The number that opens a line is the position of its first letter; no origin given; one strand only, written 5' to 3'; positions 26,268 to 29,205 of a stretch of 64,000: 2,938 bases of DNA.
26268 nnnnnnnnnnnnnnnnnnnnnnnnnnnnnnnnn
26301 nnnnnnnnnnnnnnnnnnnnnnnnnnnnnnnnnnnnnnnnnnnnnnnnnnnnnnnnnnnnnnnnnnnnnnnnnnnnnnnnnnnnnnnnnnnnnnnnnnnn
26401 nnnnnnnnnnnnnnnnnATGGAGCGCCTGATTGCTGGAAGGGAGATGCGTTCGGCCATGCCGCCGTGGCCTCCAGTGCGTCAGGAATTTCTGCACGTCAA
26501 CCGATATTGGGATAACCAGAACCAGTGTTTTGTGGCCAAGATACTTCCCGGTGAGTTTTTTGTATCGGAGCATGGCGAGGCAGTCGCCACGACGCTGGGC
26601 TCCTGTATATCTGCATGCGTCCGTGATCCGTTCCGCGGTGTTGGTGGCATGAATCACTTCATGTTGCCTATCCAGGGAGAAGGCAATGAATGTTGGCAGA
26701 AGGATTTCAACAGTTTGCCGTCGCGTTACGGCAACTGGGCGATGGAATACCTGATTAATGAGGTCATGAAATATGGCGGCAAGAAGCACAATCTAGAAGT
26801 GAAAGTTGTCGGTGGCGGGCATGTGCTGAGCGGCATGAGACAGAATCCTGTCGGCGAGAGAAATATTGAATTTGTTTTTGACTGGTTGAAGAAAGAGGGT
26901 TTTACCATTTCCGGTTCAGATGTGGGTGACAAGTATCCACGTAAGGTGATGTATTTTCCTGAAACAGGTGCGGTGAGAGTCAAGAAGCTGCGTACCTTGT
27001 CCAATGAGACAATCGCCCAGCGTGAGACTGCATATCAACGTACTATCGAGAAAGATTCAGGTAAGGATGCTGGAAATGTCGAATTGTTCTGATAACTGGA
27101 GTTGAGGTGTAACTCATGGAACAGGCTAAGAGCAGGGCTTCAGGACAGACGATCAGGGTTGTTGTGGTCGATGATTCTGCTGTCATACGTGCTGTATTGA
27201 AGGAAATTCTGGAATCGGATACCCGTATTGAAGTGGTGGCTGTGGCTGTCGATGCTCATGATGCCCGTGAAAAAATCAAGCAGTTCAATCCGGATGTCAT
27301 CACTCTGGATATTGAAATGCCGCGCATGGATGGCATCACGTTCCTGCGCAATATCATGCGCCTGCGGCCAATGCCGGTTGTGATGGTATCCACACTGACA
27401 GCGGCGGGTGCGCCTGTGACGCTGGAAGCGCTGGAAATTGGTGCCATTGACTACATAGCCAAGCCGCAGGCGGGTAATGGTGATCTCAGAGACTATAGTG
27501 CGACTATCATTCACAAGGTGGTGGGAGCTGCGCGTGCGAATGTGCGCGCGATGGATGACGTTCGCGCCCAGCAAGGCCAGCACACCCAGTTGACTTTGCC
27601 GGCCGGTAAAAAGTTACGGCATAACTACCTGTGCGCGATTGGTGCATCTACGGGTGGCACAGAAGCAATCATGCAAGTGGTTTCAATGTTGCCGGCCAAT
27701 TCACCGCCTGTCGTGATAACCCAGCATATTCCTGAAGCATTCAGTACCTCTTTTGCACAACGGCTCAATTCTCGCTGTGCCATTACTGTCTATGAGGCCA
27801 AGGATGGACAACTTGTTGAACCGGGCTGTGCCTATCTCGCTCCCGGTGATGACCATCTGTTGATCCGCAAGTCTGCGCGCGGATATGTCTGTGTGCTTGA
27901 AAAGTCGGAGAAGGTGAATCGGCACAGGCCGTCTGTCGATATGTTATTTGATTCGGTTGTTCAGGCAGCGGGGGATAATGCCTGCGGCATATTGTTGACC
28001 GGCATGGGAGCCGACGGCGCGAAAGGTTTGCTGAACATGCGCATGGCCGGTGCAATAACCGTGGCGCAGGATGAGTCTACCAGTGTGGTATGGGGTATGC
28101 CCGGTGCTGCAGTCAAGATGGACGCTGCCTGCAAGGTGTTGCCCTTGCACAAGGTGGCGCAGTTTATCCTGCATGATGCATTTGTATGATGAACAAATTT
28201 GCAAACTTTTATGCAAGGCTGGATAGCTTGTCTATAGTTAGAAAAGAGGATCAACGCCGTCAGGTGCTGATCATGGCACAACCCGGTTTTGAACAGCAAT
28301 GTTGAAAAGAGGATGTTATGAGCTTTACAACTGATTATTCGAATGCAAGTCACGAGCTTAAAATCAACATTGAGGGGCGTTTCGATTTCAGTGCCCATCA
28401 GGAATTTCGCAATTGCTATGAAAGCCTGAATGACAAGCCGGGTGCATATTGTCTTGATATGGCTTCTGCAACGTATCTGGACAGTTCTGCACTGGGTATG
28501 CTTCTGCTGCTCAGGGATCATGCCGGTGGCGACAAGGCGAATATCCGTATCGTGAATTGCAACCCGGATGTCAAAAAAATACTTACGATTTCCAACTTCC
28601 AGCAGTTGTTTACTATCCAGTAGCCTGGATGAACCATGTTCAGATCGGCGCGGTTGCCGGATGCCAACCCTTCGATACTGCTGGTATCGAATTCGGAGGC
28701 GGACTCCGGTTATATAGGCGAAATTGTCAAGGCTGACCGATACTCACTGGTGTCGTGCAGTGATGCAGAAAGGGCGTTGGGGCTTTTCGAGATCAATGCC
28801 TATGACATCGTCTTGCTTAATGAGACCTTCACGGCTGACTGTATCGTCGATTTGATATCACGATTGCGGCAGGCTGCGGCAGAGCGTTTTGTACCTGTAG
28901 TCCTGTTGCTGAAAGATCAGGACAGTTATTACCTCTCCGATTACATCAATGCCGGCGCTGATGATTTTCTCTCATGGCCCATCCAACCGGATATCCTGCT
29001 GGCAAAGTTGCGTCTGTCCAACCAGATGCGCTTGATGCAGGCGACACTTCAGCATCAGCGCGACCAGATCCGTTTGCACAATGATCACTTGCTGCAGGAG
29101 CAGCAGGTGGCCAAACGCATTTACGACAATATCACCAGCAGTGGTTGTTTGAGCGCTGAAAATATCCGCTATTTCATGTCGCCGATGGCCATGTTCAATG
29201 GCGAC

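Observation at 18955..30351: Che2/F7-like chemosensory operon plus partner-switching genes nested between fliJ and fliK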

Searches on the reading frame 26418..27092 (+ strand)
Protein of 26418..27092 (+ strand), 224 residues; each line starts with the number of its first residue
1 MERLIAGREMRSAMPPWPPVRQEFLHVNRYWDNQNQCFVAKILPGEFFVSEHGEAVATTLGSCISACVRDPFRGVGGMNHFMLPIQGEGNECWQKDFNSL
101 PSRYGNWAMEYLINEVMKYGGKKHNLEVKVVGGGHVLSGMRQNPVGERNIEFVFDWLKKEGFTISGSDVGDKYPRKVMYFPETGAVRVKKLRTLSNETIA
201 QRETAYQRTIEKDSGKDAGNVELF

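Call 3: search_protein_families(library=pfam, proteins=[window:26418-27092:+])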
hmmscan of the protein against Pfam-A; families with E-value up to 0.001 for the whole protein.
window:26418-27092:+ (224 aa): 1 family
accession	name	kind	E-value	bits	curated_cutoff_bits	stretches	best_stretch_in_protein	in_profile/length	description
PF03975.18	CheD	-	1.6e-28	99.4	25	1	94-190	9-108/108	CheD chemotactic sensory transduction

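Call 42: search_protein_families(library=ncbifam, max_evalue=0.00001, proteins=[window:26418-27092:+])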
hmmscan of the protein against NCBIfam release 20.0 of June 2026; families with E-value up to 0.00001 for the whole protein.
window:26418-27092:+ (224 aa): 9 families
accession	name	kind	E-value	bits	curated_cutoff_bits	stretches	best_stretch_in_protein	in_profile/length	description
NF010013.0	PRK13487.1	equivalog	2e-73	246.2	223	1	21-224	7-201/201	chemoreceptor glutamine deamidase CheD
NF010014.0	PRK13489.1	equivalog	3.8e-57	194.2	290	1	27-214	8-190/238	chemoreceptor glutamine deamidase CheD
NF010016.0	PRK13493.1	equivalog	1.1e-46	159.5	369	1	27-224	31-226/227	chemoreceptor glutamine deamidase CheD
NF010019.0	PRK13497.1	equivalog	7.3e-33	113.9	313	1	41-205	11-172/184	chemoreceptor glutamine deamidase CheD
NF041119.1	CheD_Thtga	equivalog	1.1e-27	97.3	240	1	45-194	8-152/160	chemoreceptor glutamine deamidase/glutamate methylesterase CheD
NF010018.0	PRK13495.1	equivalog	3.9e-26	92.2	243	1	45-195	9-152/159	chemoreceptor glutamine deamidase CheD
NF010020.0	PRK13498.1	equivalog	2.6e-22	79.5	236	1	42-191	12-158/168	chemoreceptor glutamine deamidase CheD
NF010017.0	PRK13494.1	equivalog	3.8e-19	68.9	285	1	39-187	13-153/163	chemoreceptor glutamine deamidase CheD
NF010015.0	PRK13490.1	equivalog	4e-14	52.9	251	1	55-190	22-154/162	chemoreceptor glutamine deamidase CheD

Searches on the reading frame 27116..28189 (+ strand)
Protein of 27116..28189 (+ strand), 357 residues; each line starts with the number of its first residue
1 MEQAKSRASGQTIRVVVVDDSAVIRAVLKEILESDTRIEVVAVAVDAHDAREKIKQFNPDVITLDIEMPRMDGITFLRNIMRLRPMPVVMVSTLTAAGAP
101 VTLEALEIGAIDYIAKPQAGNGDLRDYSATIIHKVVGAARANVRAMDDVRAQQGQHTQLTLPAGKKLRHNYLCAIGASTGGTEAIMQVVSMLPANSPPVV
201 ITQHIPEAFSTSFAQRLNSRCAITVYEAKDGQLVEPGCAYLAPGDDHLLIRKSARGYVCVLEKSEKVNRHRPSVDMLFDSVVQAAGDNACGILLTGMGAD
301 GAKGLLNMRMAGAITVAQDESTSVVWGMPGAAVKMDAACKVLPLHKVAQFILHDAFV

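Call 3: search_protein_families(library=pfam, proteins=[window:27116-28189:+])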
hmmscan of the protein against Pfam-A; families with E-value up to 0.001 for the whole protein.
window:27116-28189:+ (357 aa): 2 families
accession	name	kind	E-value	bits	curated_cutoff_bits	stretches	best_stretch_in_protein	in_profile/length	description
PF01339.22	CheB_methylest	-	4.7e-63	212.5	24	1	174-351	2-174/174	CheB methylesterase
PF00072.30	Response_reg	-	1.5e-24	86.7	30.2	1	15-119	1-102/111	Response regulator receiver domain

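Call 42: search_protein_families(library=ncbifam, max_evalue=0.00001, proteins=[window:27116-28189:+])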
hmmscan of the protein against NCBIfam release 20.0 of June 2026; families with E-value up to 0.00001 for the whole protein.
window:27116-28189:+ (357 aa): 71 families (the best 25 are shown)
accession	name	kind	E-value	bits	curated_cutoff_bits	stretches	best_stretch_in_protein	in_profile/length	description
NF001965.0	PRK00742.1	subfamily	5.3e-131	437.1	293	1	11-353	2-351/357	chemotaxis-specific protein-glutamate methyltransferase CheB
NF009206.0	PRK12555.1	subfamily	1.5e-117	392.4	342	1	13-352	1-333/340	chemotaxis-specific protein-glutamate methyltransferase CheB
TIGR02875.1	spore_0_A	equivalog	4.1e-19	68.8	200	1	12-148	2-134/262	sporulation transcription factor Spo0A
NF008677.0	PRK11697.1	equivalog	4e-16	59.1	246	1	13-118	2-103/238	two-component system response regulator BtsR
NF045944.1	ResRegRpaBCyano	equivalog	7e-16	58.3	330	1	16-135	1-115/229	response regulator transcription factor RpaB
NF041367.1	CheY_Halo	equivalog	1.9e-15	57.2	200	1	15-118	1-101/114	chemotaxis protein CheY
NF007969.0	PRK10693.1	equivalog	5.5e-15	55.2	329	1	14-134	9-126/337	two-component system response regulator RssB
NF040534.1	resp_reg_YycF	equivalog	5.7e-15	55.2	340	1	14-120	2-104/231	response regulator YycF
NF041733.1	resp_reg_CseB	equivalog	4.5e-14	52.4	350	1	14-119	2-103/228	two-component system response regulator CseB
TIGR01818.1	ntrC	equivalog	1.3e-13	50.6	558.6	1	15-126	1-105/463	nitrogen regulation protein NR(I)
NF045717.1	DVU0259_DivK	exception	1.8e-13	50.7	160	1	14-98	4-89/117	DVU0259 family response regulator domain-containing protein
NF047785.1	respo_reg_MadR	equivalog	1.9e-13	50.2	300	1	13-159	1-149/209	MadR family response regulator transcription factor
TIGR02154.1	PhoB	equivalog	5.7e-13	48.7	296.2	1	13-119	3-108/226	phosphate regulon transcriptional regulator PhoB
NF007018.1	PRK09483.1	equivalog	5.9e-13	49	280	1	13-120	2-108/217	UvrY/SirA/GacA family response regulator transcription factor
NF052445.1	RespRegMctR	equivalog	7.1e-13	48.4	300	1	13-92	2-82/205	two-component system response regulator MctR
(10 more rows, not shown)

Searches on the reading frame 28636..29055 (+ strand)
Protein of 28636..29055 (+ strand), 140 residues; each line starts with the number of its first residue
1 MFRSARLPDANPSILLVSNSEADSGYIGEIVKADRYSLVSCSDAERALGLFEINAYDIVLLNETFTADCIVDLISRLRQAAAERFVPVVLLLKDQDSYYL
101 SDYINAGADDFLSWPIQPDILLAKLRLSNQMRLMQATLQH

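Call 65: search_protein_representatives(protein=window:28636-29055:+)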
Query: 140 residues. Proteins with E-value up to 0.001 (for the whole library): 3470; up to 1e-10: 54; up to 1e-30: 1. The best 150 are listed.
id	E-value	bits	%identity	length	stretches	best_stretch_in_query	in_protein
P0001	6.1e-83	291.7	100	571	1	1-140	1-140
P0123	2.6e-20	89.2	28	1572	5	13-126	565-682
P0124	1.4e-16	77.1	25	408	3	10-127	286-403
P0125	3.1e-14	69.6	26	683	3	11-134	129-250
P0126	6.6e-14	68.5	24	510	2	8-128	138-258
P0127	8.1e-14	68.2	23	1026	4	13-135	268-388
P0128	9.7e-14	67.9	26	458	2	11-132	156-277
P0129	9.9e-14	67.9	26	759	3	13-132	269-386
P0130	1.2e-13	67.7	25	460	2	2-126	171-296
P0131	1.6e-13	67.2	24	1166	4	13-135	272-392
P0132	3.9e-13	66.0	26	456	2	14-140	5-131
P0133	4.0e-13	65.9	24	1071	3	13-135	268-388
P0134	5.1e-13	65.6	23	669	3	12-129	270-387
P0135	7.6e-13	65.0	26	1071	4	10-128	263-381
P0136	1.0e-12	64.7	23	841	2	7-132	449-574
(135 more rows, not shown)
